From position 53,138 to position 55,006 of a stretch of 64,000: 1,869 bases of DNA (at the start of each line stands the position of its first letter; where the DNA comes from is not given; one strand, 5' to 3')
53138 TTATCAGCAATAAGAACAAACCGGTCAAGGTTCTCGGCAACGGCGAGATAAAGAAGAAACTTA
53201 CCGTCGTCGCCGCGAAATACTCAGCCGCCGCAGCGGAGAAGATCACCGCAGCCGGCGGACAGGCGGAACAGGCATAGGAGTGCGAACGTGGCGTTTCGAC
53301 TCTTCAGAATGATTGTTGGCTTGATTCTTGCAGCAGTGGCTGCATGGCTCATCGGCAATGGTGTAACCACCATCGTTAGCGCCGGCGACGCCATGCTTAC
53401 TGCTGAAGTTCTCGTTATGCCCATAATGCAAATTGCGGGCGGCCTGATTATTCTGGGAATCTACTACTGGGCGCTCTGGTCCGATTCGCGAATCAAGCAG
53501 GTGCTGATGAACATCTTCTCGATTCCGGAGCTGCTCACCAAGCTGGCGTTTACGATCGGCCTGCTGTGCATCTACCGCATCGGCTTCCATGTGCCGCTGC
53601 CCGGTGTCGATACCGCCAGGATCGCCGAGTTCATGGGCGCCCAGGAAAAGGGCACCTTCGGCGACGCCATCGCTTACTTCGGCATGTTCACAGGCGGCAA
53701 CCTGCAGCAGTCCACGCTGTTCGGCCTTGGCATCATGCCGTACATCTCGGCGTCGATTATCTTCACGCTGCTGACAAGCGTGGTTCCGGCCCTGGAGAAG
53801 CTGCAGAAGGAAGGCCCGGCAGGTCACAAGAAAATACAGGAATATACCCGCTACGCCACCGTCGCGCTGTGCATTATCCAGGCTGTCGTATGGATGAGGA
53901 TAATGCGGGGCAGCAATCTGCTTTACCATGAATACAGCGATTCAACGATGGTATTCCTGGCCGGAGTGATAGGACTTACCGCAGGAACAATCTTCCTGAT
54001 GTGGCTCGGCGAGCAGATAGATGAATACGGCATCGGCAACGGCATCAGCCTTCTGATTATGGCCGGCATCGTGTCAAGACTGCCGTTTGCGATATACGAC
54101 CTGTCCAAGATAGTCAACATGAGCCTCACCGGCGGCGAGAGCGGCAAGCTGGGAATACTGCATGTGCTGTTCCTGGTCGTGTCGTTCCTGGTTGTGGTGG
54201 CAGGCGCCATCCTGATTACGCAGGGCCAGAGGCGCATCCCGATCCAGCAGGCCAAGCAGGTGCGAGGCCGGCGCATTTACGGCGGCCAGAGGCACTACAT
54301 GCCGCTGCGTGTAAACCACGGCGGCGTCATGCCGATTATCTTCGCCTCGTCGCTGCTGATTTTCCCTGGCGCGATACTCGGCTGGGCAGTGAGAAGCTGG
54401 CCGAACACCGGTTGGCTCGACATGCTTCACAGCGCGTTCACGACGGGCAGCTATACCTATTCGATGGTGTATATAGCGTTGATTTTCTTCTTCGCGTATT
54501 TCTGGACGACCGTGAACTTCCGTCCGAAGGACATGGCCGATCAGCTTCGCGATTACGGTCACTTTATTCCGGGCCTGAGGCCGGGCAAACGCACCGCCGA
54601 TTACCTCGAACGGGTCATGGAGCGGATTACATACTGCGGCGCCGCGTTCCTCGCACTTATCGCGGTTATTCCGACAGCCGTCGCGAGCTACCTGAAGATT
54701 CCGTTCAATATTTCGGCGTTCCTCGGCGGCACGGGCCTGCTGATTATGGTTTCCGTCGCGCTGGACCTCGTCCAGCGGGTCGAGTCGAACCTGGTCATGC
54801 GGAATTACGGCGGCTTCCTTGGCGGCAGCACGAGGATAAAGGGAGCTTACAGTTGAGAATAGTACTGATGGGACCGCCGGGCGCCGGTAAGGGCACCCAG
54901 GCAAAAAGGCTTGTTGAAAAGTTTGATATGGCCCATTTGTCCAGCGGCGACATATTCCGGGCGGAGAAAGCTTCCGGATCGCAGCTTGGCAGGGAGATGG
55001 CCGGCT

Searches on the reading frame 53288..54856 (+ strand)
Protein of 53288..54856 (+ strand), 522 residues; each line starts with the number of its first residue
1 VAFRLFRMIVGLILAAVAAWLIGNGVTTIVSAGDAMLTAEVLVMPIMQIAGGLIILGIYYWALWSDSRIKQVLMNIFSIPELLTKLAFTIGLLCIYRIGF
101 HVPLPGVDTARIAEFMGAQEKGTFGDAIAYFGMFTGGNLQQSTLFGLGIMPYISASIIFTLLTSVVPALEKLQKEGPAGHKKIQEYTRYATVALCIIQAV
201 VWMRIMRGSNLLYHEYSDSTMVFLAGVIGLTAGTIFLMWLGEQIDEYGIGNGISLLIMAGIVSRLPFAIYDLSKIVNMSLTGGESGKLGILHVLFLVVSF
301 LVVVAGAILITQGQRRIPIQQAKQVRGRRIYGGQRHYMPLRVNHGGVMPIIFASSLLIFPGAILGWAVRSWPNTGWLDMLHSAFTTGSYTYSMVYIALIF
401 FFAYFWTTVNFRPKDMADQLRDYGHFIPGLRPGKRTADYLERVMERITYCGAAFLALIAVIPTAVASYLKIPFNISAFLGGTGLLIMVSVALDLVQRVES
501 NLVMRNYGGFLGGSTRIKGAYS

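Call 46: search_protein_families(library=pfam, proteins=[window:53288-54856:+], max_evalue=0.001)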
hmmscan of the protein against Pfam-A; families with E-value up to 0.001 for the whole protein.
window:53288-54856:+ (522 aa): 1 family
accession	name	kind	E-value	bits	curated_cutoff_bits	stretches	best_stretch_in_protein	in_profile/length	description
PF00344.25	SecY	-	6.6e-110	367.7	32.2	1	143-495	1-306/306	SecY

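Call 63: find_homologous_proteins(query=window:53600-54856:+, max_evalue=1e-60)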
Query window:53600-54856:+ (418 aa): 7995 proteins with E <= 1e-60 among 8000 candidates; the best 120 are listed.
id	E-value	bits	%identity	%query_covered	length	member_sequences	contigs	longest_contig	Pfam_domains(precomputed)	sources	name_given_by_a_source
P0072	1.1e-273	925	100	100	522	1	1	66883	PF00344.26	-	-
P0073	3.2e-245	832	90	100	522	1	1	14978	PF00344.26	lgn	-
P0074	4.6e-204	696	75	100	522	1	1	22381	PF00344.26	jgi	jgi:preprotein translocase subunit SecY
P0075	8.6e-203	692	75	100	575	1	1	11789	PF00344.26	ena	-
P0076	6.9e-202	689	75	100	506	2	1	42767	PF00344.26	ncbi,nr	ncbi:MAG: preprotein translocase subunit SecY [Phycisphaerae bacterium]|nr:preprotein translocase su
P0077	1.1e-201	688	74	100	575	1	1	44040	PF00344.26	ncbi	-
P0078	1.6e-200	684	73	100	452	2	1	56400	PF00344.26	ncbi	ncbi:MAG: preprotein translocase subunit SecY [Phycisphaerae bacterium]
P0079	1.2e-199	682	73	100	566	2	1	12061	PF00344.26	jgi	jgi:preprotein translocase subunit SecY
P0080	3.0e-199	680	74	100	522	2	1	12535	PF00344.26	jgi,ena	-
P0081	3.5e-199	680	73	100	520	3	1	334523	PF00344.26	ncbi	-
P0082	2.3e-198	677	74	100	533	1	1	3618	PF00344.26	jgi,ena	-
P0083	2.4e-198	677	74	100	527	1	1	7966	PF00344.26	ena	-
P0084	3.3e-198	677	74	100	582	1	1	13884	PF00344.26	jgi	jgi:preprotein translocase subunit SecY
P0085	1.1e-197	675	74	100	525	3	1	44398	PF00344.26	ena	-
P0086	1.1e-197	675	73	100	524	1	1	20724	PF00344.26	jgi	-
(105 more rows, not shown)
